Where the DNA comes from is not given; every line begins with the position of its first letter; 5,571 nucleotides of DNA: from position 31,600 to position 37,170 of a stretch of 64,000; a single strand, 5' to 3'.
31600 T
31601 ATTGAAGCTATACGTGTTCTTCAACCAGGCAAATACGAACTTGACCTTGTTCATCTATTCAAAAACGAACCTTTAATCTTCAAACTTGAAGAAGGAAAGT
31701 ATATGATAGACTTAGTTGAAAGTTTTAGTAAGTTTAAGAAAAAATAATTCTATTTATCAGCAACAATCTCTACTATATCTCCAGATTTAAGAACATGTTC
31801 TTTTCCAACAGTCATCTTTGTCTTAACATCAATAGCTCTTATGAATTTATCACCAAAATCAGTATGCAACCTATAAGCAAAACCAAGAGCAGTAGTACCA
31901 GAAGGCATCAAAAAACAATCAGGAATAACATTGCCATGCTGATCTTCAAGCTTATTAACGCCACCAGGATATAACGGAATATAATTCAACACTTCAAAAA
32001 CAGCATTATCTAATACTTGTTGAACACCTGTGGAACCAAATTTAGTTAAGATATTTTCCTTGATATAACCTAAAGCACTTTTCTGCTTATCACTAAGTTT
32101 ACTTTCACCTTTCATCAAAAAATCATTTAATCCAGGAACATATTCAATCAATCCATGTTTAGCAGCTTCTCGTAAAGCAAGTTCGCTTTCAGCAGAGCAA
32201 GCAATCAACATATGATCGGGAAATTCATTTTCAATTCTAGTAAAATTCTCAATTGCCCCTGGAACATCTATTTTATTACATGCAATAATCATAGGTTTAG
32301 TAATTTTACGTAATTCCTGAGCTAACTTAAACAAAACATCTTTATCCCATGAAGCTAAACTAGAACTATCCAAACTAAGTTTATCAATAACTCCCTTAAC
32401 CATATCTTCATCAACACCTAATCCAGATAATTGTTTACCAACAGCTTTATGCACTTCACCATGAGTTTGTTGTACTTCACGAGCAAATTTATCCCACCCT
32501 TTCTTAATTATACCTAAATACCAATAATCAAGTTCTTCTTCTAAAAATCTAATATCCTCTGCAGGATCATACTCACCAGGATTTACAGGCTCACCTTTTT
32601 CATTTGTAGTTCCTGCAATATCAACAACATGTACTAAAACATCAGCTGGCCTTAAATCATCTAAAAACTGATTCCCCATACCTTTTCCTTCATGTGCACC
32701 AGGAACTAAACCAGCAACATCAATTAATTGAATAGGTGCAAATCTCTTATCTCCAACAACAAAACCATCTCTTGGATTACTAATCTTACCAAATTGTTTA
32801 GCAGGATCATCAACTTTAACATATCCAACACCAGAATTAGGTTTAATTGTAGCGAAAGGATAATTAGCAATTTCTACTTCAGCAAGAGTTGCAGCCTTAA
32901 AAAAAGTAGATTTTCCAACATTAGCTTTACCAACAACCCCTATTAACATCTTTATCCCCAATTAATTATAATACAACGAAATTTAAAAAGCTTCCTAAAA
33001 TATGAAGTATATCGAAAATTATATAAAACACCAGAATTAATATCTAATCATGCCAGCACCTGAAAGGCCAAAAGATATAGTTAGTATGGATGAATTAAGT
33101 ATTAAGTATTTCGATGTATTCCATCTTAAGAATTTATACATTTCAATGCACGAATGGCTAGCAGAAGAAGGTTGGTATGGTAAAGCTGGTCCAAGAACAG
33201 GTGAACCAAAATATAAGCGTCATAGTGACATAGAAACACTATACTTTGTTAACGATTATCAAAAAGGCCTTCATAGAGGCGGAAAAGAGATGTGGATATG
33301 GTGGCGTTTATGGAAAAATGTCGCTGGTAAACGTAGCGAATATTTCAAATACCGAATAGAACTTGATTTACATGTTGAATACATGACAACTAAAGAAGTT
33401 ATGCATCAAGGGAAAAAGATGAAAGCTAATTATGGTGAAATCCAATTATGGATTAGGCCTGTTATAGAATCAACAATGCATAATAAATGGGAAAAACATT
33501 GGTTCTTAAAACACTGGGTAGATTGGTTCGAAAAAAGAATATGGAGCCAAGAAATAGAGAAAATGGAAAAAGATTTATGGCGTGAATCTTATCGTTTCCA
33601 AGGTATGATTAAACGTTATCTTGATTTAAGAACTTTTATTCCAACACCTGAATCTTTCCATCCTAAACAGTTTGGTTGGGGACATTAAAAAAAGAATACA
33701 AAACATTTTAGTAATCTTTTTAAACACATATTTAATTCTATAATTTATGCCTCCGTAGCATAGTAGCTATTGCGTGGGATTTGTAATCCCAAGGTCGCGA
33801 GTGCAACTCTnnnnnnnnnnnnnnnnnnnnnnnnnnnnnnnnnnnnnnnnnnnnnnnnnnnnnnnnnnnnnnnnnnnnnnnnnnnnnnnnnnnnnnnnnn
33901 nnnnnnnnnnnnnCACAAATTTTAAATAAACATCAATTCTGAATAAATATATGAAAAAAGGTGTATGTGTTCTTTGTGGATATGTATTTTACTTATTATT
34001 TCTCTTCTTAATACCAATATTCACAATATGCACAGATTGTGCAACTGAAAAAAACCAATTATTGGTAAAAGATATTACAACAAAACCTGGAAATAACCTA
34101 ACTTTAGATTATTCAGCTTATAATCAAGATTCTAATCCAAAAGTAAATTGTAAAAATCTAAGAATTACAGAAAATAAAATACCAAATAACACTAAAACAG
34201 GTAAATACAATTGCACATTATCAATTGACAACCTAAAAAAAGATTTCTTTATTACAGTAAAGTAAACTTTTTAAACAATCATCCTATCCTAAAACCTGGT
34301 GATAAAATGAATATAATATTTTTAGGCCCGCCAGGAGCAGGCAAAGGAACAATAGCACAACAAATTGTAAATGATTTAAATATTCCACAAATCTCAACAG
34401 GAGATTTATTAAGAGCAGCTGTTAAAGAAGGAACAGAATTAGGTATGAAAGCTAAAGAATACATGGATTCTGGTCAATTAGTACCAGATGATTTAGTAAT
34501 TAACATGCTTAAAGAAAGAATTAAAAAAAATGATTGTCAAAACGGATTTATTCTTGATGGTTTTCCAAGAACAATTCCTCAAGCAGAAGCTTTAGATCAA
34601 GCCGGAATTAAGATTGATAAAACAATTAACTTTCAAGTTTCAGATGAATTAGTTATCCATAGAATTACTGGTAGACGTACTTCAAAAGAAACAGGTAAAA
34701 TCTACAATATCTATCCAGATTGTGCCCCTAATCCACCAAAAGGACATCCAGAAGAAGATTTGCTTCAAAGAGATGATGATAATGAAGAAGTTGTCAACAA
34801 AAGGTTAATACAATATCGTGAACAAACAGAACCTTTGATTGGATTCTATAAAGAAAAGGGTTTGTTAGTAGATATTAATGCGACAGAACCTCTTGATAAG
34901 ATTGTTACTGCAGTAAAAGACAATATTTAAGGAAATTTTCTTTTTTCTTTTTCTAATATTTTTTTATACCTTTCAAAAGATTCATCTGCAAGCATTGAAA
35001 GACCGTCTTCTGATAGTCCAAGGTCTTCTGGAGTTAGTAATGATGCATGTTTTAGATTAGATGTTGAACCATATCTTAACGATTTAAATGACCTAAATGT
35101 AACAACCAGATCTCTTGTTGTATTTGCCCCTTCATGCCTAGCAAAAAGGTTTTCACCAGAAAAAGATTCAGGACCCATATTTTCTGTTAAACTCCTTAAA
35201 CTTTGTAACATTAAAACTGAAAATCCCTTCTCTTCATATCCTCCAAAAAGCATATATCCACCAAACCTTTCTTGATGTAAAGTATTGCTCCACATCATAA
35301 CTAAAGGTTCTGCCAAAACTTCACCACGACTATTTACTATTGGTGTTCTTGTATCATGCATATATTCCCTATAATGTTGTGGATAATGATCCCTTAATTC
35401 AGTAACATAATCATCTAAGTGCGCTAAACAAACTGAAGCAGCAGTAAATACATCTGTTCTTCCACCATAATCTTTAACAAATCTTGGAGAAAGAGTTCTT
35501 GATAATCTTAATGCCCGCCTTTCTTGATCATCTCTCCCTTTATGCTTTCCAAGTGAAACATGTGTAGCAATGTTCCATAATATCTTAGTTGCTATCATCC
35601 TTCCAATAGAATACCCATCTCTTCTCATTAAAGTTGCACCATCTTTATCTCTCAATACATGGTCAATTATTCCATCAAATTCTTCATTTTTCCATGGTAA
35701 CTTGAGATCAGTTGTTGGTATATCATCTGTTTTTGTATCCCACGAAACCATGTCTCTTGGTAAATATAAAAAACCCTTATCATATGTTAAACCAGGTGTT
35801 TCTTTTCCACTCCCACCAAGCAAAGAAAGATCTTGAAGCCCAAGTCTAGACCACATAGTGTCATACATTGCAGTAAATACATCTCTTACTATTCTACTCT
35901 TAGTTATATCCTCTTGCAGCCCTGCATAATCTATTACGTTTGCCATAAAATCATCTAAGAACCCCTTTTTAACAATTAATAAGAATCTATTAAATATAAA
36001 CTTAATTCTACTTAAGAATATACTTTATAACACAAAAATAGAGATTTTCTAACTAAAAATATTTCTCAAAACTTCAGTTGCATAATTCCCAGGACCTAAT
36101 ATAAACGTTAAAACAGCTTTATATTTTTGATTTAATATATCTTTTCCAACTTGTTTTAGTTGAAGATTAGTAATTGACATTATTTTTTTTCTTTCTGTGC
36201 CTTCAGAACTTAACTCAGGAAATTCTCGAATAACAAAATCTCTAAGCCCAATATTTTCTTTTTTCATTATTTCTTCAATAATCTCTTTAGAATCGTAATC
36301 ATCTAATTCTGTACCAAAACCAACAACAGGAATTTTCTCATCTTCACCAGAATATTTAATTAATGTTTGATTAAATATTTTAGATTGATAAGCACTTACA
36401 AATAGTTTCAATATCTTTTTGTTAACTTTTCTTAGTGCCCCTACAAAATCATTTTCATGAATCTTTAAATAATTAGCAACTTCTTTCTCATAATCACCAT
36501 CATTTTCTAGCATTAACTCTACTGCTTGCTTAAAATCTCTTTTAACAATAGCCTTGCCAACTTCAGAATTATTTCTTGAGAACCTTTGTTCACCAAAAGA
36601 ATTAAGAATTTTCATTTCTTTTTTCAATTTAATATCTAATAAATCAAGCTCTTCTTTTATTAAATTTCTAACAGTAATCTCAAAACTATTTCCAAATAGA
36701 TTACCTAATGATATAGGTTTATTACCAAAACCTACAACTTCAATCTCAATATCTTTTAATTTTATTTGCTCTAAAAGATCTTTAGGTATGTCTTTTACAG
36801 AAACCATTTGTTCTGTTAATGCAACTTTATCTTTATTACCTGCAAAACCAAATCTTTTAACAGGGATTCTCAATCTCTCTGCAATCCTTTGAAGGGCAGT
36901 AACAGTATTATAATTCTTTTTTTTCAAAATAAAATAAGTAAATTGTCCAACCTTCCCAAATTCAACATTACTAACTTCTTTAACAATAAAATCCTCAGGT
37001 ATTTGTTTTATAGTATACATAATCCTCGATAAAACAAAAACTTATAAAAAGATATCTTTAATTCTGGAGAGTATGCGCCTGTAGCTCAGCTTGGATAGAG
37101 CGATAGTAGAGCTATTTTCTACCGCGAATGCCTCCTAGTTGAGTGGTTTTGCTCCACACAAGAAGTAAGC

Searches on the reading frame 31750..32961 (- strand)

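Call 80: search_protein_families(library=pfam, proteins=[window:31750-32961:-], max_evalue=0.01)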
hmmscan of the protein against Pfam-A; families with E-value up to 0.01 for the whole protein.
window:31750-32961:- (403 aa): 4 families
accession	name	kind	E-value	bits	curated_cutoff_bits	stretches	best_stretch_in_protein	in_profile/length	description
PF08438.16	YGR210-like_G4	-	1.5e-33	115.9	24.7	1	227-332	1-105/108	Obg-like GTPase YGR210-like, G4 motif-containing domain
PF01926.29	MMR_HSR1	-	1.1e-18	67.8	21.9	1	7-120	2-86/113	50S ribosome-binding GTPase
PF02824.27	TGS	-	1.2e-11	44.9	22.2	1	348-400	12-59/60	TGS domain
PF02421.24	FeoB_N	-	8.6e-07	29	27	1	7-45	3-41/156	Ferrous iron transport protein B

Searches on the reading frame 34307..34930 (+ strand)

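Call 25: search_protein_families(library=pfam, proteins=[window:34307-34930:+], max_evalue=0.001)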
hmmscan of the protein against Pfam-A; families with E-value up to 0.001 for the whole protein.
window:34307-34930:+ (207 aa): 5 families
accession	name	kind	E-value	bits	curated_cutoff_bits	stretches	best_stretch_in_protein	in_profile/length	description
PF00406.28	ADK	-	7.7e-58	195.3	26.8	1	6-185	2-150/151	Adenylate kinase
PF13207.12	AAA_17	-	2.8e-29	102.6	27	1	6-128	1-127/136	AAA domain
PF17213.9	Hydin_ADK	-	5e-07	30.5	27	1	58-85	168-195/196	Hydin Adenylate kinase-like domain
PF13238.12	AAA_18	-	1.3e-06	29.3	29.4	1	3-129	1-117/128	AAA domain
PF13671.12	AAA_33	-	0.00041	21.1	27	1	3-126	2-121/143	AAA domain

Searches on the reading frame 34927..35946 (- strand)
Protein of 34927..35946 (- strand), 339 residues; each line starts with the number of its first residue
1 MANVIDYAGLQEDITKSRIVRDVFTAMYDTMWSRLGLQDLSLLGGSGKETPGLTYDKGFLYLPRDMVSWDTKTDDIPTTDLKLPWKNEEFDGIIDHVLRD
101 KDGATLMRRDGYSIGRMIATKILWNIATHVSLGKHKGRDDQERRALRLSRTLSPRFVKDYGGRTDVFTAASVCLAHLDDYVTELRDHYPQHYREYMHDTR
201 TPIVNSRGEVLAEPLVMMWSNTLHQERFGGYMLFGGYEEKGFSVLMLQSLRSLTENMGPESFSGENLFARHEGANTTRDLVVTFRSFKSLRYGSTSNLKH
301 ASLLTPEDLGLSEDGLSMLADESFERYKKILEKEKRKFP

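Call 4: search_protein_families(library=pfam, proteins=[window:34927-35946:-], max_evalue=1)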
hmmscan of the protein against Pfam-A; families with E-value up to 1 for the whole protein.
window:34927-35946:- (339 aa): 0 families

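Call 5: search_protein_families(library=ncbifam, proteins=[window:34927-35946:-], max_evalue=1)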
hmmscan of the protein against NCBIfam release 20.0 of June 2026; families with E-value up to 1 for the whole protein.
window:34927-35946:- (339 aa): 0 families

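Call 6: search_protein_families(library=phrogs, proteins=[window:34927-35946:-], max_evalue=1)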
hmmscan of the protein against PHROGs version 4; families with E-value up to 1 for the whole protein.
window:34927-35946:- (339 aa): 0 families

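Call 7: search_protein_families(library=padloc, proteins=[window:34927-35946:-], max_evalue=1)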
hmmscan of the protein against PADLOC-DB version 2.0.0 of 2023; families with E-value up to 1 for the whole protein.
window:34927-35946:- (339 aa): 0 families

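Call 48: find_related_loci(query=window:34927-35946:-, collection=viral_contigs, flank=10000)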
Query window:34927-35946:- (339 aa) in viral_contigs; peptide patterns used: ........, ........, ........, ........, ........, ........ (x = any residue, [..] = any of these).
11 stretches matched a pattern, but none encodes a relative of the query by tblastn (E <= 1e-3).

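Call 51: find_homologous_proteins(query=window:34927-35946:-, max_evalue=0.001)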
Query window:34927-35946:- (339 aa): 2 proteins with E <= 0.001 among 2328 candidates.
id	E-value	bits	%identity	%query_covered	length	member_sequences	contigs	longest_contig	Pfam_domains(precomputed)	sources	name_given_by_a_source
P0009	1.3e-199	680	100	88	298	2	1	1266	-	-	-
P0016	2.5e-101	357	50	100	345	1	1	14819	-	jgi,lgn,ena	-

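Call 52: find_encoding_contigs(protein=P0016, flank=10000)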
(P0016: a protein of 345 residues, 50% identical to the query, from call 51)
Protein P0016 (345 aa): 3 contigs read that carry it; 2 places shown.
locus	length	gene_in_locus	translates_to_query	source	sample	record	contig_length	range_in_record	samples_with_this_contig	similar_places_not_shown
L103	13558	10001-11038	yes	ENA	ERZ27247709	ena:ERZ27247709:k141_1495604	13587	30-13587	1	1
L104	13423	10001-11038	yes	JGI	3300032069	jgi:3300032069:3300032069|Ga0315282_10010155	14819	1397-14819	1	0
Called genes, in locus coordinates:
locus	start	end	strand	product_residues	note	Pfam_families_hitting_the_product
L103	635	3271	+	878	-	PF01326:PPDK_N, PF00391:PEP-utilizers, PF02896:PEP-utilizers_C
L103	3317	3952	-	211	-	PF04055:Radical_SAM (weak)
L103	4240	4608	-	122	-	-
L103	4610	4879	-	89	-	-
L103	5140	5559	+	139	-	PF00856:SET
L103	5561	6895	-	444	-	PF01071:GARS_A, PF02843:GARS_C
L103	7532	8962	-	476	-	PF00561:Abhydrolase_1 (weak), PF12146:Hydrolase_4 (faint), PF12697:Abhydrolase_6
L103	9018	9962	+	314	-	PF01142:TruD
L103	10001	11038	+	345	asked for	-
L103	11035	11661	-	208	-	PF00406:ADK, PF13207:AAA_17, PF05191:ADK_lid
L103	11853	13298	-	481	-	-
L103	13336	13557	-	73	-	?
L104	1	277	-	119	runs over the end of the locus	PF01797:Y1_Tnp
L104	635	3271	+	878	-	PF01326:PPDK_N, PF00391:PEP-utilizers, PF02896:PEP-utilizers_C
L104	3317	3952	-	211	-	PF04055:Radical_SAM (weak)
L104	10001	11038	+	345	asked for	-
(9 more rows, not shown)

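Call 65: search_solved_structures(query=A2, max_evalue=10)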
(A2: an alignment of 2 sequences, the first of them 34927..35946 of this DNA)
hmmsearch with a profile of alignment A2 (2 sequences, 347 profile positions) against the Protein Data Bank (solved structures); distinct sequences matched with E-value up to 10: 0.

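Call 73: predict_structure(alignment_id=A2)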
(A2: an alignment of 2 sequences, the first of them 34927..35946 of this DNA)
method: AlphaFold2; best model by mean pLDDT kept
length: 339 residues; sequences in the alignment: 2
mean_pLDDT: 33.5   pTM: 0.26
mean pLDDT of the five models: 33.5, 30.4, 30.3, 29.1, 28.4
residues with pLDDT >= 90: 0; 70-90: 0; 50-70: 4; < 50: 335
segments of 3 or more residues with pLDDT < 50: 1-145, 151-339
pLDDT, mean of each block of 10 residues (from residue 1): 25 30 36 32 27 26 27 25 33 42 36 38 45 42 49 45 37 37 36 33 33 31 26 27 27 30 29 28 27 26 34 38 41 40
secondary structure, 60 per line:
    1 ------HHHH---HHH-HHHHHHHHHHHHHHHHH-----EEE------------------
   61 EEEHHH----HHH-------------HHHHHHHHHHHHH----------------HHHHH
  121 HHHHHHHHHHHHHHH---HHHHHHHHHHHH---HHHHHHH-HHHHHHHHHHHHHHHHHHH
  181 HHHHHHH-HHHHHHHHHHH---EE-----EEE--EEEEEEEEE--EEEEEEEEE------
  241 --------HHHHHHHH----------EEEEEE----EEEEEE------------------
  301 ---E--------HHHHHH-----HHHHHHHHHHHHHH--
elements in order: H7-10 H18-34 E40-42 E61-63 H87-99 H116-135 H139-150 H154-160 H162-187 H189-199 E210-212 E215-223 E226-234 H249-256 E267-272 E277-282 H313-318 H324-337

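Call 88: search_protein_families(library=pfam, proteins=[P0016], max_evalue=0.1)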
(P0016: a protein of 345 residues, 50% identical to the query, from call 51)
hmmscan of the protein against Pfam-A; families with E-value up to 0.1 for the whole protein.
P0016 (345 aa): 0 families

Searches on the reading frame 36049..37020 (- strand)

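Call 25: search_protein_families(library=pfam, proteins=[window:36049-37020:-], max_evalue=0.001)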
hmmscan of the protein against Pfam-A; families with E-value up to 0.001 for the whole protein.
window:36049-37020:- (323 aa): 1 family
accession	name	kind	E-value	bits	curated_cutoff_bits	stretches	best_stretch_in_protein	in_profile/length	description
PF01142.23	TruD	-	3.9e-72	243.8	27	3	3-180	17-206/412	tRNA pseudouridine synthase D (TruD)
